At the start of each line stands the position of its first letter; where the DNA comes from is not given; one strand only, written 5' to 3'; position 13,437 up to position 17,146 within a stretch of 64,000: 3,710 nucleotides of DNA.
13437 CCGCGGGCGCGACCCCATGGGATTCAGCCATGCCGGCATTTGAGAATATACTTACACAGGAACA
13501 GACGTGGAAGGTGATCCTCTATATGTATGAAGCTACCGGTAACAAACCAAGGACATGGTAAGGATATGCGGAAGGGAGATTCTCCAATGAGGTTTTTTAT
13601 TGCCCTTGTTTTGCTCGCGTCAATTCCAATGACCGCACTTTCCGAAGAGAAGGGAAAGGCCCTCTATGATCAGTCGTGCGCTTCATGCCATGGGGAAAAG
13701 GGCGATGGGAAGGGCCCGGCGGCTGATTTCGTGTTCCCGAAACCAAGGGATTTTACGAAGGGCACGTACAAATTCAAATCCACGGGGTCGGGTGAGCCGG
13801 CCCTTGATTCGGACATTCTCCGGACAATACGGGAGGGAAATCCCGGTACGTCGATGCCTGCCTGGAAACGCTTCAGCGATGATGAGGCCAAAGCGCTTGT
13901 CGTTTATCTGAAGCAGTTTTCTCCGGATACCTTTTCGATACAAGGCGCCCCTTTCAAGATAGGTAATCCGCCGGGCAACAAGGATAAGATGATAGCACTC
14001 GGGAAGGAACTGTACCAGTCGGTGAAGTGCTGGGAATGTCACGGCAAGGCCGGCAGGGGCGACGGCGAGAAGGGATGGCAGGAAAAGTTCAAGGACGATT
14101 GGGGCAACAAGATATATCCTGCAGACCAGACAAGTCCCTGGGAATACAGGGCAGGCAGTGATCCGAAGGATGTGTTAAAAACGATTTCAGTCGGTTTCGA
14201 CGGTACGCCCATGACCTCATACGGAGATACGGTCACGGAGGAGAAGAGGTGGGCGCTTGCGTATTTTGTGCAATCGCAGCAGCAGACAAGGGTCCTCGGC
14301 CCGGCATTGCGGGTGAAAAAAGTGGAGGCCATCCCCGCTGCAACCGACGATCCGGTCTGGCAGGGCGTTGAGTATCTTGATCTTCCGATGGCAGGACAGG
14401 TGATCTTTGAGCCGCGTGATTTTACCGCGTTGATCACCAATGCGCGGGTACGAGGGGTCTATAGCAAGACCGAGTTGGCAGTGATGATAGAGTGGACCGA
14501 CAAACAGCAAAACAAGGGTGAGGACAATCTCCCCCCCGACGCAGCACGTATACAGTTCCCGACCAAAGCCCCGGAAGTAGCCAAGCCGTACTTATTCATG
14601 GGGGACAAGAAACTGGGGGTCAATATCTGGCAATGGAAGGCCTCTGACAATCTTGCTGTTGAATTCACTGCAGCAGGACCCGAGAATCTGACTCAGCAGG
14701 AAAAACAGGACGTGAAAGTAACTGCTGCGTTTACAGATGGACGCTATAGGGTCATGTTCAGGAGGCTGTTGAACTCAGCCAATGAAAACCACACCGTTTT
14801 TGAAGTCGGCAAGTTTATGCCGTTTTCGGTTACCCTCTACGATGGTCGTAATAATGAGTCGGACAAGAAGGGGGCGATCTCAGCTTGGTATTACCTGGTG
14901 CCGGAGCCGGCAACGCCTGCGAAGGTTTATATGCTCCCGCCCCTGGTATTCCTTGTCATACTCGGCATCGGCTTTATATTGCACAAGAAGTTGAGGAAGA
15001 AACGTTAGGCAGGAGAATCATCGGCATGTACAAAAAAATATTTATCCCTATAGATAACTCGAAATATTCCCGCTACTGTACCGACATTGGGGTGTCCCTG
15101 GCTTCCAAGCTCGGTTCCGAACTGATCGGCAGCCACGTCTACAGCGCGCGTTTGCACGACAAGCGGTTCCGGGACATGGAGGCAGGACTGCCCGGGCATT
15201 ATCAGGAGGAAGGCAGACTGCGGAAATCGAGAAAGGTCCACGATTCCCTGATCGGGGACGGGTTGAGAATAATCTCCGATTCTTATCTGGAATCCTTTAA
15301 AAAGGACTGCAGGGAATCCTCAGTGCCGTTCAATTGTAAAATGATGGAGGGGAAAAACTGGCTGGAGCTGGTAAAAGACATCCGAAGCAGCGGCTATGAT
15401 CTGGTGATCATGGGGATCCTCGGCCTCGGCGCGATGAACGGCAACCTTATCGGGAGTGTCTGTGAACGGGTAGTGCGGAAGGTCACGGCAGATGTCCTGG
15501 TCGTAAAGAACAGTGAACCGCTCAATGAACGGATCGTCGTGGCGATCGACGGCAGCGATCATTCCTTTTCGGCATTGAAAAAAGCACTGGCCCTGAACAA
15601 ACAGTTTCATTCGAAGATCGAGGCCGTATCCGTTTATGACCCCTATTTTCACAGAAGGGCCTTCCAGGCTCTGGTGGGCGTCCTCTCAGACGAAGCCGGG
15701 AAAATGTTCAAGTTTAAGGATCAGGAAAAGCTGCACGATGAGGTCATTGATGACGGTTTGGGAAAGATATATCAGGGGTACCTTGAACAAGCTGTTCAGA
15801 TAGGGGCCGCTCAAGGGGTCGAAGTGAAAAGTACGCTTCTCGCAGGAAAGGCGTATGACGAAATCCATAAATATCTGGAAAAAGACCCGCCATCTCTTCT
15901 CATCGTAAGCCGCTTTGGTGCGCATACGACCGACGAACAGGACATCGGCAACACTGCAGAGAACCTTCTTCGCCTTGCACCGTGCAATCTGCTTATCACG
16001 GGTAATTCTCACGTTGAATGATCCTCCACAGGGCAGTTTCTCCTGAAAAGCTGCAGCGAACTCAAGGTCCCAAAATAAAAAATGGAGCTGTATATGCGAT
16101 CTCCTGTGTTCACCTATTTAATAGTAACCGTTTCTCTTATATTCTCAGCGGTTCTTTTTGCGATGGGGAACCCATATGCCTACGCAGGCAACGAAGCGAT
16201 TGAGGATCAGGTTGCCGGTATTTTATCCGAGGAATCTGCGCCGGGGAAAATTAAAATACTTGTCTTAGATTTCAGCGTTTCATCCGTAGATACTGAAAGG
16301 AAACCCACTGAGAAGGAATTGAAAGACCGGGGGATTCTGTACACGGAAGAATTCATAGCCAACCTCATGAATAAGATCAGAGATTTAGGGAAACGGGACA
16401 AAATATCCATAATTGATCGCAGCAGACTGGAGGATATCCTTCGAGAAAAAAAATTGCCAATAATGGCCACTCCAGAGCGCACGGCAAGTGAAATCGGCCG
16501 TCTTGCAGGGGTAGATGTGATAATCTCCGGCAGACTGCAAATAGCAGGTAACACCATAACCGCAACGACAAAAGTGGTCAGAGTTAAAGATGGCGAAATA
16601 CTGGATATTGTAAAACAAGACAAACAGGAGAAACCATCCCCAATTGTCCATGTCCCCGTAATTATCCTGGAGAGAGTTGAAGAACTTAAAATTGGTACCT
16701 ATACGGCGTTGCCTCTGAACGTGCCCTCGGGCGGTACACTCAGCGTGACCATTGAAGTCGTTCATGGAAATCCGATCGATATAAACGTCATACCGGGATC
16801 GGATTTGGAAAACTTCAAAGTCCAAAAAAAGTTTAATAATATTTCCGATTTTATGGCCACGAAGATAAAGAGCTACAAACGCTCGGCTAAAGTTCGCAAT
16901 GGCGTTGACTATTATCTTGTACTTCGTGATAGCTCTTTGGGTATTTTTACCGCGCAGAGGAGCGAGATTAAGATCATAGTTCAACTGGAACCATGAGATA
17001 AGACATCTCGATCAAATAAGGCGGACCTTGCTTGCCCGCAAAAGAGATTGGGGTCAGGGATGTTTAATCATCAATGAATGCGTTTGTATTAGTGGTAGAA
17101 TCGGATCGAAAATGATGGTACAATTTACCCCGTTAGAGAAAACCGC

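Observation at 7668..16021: Nine-gene 'rus-operon-like' module: cupredoxins, Cyc2-like cytochrome-porin, orphan bd-like oxidase and anchored c-cytochromes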

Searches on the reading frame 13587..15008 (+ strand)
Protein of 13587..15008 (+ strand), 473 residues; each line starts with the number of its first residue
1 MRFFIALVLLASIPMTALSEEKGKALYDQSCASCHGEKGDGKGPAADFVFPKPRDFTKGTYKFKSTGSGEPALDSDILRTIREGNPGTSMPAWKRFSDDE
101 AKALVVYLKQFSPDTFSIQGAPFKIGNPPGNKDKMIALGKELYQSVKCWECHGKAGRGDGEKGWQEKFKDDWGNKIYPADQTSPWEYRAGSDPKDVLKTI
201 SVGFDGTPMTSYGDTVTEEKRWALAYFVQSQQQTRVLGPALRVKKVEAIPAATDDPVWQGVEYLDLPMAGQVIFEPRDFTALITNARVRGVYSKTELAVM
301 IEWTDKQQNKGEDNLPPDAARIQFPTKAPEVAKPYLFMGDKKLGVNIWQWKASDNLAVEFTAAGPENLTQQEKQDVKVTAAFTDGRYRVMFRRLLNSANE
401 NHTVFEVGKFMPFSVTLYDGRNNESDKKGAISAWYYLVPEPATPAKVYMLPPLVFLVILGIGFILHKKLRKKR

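Call 3: search_protein_families(library=pfam, proteins=[window:13587-15008:+], max_evalue=0.1)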
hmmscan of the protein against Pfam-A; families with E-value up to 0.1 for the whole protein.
window:13587-15008:+ (473 aa): 5 families
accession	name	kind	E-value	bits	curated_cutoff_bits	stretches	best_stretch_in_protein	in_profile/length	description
PF00034.26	Cytochrom_C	-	2.9e-22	80.2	21.3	2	21-110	2-88/90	Cytochrome c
PF13442.11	Cytochrome_CBB3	-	5e-22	78.4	27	2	21-108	4-68/68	Cytochrome C oxidase, cbb3-type, subunit III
PF09459.16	EB_dh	-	8e-14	52.7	33.3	1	255-426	1-232/236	Ethylbenzene dehydrogenase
PF09086.16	DUF1924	-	0.055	14.3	22.5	0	22-43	20-41/96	Domain of unknown function (DUF1924)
PF14522.11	Cytochrome_C7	-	0.068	13.4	24.8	0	28-38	13-51/67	Cytochrome c7 and related cytochrome c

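Call 4: search_protein_families(library=ncbifam, proteins=[window:13587-15008:+], max_evalue=0.1)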
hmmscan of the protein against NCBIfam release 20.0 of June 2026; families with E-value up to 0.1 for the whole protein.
window:13587-15008:+ (473 aa): 15 families
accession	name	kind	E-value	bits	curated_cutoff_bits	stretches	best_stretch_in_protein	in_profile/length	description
TIGR03477.1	DMSO_red_II_gam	subfamily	1.2e-27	96.7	169.85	1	243-436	6-203/206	DMSO reductase family type II enzyme, heme b subunit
NF011054.0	PRK14486.1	equivalog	9.4e-17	61.4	447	2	127-233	206-292/294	putative bifunctional cbb3-type cytochrome c oxidase subunit II/cytochrome c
TIGR00782.1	ccoP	equivalog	2.3e-15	56.7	179.95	2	19-111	202-281/285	cytochrome-c oxidase, cbb3-type subunit III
NF033864.1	cytochrome579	equivalog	8.3e-11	42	280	2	12-63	41-94/179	cytochrome 579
NF042980.1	EthbenzDh_ebdC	equivalog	1.8e-09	37.4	400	1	253-428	16-200/214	ethylbenzene dehydrogenase subunit gamma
NF050122.1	bc1_QcrC_actin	exception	1.2e-08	34.6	200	2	20-42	41-63/253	cytochrome bc1 complex diheme cytochrome c subunit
NF045774.1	cytochro_C551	exception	6.1e-06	26.2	118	1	19-42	38-61/110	cytochrome c551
NF040606.1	CytoC_perox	subfamily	0.00013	21.4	150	0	20-37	298-315/524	di-heme-cytochrome C peroxidase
TIGR04494.1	c550_PedF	equivalog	0.00059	19.7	122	0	23-47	54-78/133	cytochrome c-550 PedF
TIGR03872.1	cytochrome_MoxG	equivalog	0.0015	18.6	147.8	1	21-45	45-70/133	cytochrome c(L), periplasmic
NF045930.1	Cytc6PetJCyano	equivalog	0.003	17.5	135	1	5-36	13-44/110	cytochrome c6 PetJ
NF045773.1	cytochro_C550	exception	0.0034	17.3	125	1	19-43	48-73/118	cytochrome c550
NF041895.1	choice_anch_V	domain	0.023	14.8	42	0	19-63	17-57/150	choice-of-anchor V domain-containing protein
TIGR04484.1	thiosulf_SoxA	equivalog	0.03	13.6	110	0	95-155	73-133/212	sulfur oxidation c-type cytochrome SoxA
NF049874.1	PdsA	exception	0.067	13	330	0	14-39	113-139/198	periplasmic diheme shuttle PdsA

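Call 57: search_solved_structures(query=window:13587-15005:+, max_evalue=0.01, show_alignments=3)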
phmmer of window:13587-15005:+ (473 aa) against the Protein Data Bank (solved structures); distinct sequences matched with E-value up to 0.01: 12.
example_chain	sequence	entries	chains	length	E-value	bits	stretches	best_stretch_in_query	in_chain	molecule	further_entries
6h5l_B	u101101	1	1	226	2.3e-44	155.2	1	20-233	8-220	Conserved hypothetical cytochrome protein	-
7b04_C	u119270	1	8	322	1.1e-06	30.9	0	359-436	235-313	Nitrite oxidoreductase subunit C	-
2ivf_C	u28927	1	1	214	7.5e-05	24.9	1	252-426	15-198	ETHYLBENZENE DEHYDROGENASE GAMMA-SUBUNIT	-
9vr0_A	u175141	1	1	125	0.00027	23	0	13-57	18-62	Cytochrome c552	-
7o9u_A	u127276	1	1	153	0.00059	21.9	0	13-57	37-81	Cytochrome c552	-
7vzg_C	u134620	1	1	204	0.0026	19.8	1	22-112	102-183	Cytochrome c, mono-and diheme variants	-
7vzr_C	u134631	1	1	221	0.0031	19.5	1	22-112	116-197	Cytochrome c, mono-and diheme variants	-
5mxy_A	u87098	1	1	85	0.0036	19.3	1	23-111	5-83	Cytochrome c-552 Ks_3358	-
8yts_A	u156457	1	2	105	0.0045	19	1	6-63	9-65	Cytochrome C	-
2yev_B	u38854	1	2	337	0.0058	18.6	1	15-118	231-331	CYTOCHROME C OXIDASE SUBUNIT 2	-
3mk7_C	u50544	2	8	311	0.007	18.4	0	20-112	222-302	Cytochrome c oxidase, cbb3-type, subunit P | Cbb3-type cytochrome c oxidase subunit CcoP1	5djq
6btm_E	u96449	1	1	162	0.0084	18.1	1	125-168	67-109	Alternative Complex III subunit E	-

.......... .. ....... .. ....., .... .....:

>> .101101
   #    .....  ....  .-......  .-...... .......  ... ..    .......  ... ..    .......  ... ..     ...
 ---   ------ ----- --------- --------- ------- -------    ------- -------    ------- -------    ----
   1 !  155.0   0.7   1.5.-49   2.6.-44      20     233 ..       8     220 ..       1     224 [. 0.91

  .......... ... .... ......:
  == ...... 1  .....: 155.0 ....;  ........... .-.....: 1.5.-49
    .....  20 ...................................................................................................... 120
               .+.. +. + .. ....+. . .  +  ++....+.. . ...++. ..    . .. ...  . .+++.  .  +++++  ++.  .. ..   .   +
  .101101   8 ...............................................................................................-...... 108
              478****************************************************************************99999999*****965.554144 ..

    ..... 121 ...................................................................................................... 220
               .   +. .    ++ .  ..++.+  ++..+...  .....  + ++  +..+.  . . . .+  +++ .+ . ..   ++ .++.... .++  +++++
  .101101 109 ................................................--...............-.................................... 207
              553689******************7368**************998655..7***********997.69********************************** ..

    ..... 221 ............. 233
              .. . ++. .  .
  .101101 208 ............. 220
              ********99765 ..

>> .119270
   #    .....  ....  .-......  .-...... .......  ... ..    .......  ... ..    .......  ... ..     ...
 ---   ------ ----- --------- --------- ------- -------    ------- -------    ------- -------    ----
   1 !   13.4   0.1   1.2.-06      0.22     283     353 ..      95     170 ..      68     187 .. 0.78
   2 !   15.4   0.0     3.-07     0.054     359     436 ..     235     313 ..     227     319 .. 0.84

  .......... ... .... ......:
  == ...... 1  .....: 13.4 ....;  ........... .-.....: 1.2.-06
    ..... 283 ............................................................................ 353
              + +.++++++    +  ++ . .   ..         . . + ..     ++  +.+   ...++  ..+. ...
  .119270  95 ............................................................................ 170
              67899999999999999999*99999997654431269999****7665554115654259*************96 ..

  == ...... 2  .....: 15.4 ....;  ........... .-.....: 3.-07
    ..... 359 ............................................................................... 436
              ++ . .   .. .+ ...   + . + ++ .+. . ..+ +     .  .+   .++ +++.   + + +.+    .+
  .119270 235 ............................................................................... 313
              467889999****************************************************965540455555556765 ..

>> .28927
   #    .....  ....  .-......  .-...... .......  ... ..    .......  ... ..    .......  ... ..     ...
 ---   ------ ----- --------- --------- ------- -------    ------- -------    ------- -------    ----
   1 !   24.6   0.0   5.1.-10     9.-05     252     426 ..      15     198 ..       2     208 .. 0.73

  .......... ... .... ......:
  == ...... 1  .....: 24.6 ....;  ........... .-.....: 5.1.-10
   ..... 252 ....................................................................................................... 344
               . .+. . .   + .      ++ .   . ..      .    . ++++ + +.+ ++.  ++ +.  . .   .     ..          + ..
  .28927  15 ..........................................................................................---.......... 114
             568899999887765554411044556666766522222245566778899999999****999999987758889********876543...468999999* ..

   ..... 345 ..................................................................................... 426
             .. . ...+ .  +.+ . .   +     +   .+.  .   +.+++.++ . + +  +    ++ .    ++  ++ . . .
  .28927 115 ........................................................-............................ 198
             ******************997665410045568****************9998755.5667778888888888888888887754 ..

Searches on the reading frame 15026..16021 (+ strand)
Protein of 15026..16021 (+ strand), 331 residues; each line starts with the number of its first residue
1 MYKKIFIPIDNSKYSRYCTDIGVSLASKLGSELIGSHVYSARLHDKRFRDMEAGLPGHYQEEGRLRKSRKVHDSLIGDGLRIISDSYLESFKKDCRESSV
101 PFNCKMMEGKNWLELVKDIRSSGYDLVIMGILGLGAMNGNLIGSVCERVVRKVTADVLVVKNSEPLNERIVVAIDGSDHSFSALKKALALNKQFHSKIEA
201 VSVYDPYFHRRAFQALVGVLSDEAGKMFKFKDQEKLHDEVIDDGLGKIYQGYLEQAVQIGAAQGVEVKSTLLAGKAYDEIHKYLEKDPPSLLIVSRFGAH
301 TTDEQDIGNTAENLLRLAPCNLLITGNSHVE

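Call 3: search_protein_families(library=pfam, proteins=[window:15026-16021:+], max_evalue=0.1)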
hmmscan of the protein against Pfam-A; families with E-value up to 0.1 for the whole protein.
window:15026-16021:+ (331 aa): 1 family
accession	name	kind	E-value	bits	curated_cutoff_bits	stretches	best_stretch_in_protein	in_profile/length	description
PF00582.32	Usp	-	2.3e-34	119.4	24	2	1-161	1-141/141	Universal stress protein family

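Call 4: search_protein_families(library=ncbifam, proteins=[window:15026-16021:+], max_evalue=0.1)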
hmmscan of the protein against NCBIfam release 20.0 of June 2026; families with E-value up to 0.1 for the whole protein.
window:15026-16021:+ (331 aa): 2 families
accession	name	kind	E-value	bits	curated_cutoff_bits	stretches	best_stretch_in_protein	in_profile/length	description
NF008380.0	PRK11175.1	equivalog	4.3e-08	32.5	227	1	125-164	264-303/313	universal stress protein UspE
NF047558.1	TPR_END_plus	domain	0.022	14.7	32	0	179-217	17-55/56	TPR end-of-group domain-containing protein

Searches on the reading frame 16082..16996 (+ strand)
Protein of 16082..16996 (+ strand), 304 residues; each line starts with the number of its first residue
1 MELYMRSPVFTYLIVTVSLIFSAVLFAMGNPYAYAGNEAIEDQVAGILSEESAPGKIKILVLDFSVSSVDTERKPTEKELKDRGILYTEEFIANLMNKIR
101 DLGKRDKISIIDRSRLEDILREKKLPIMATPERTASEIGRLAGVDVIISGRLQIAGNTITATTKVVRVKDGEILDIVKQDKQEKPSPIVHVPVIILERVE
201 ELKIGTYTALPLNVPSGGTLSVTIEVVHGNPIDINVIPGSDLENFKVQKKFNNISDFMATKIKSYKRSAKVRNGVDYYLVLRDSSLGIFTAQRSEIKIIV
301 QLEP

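Call 3: search_protein_families(library=pfam, proteins=[window:16082-16996:+], max_evalue=0.1)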
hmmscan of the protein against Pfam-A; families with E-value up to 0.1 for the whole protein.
window:16082-16996:+ (304 aa): 1 family
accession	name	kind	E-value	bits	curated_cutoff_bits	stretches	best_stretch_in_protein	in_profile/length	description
PF03783.19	CsgG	-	8.4e-08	32.2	20.8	1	52-152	5-98/210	Curli production assembly/transport component CsgG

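Call 4: search_protein_families(library=ncbifam, proteins=[window:16082-16996:+], max_evalue=0.1)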
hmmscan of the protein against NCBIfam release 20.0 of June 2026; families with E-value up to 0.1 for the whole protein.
window:16082-16996:+ (304 aa): 0 families
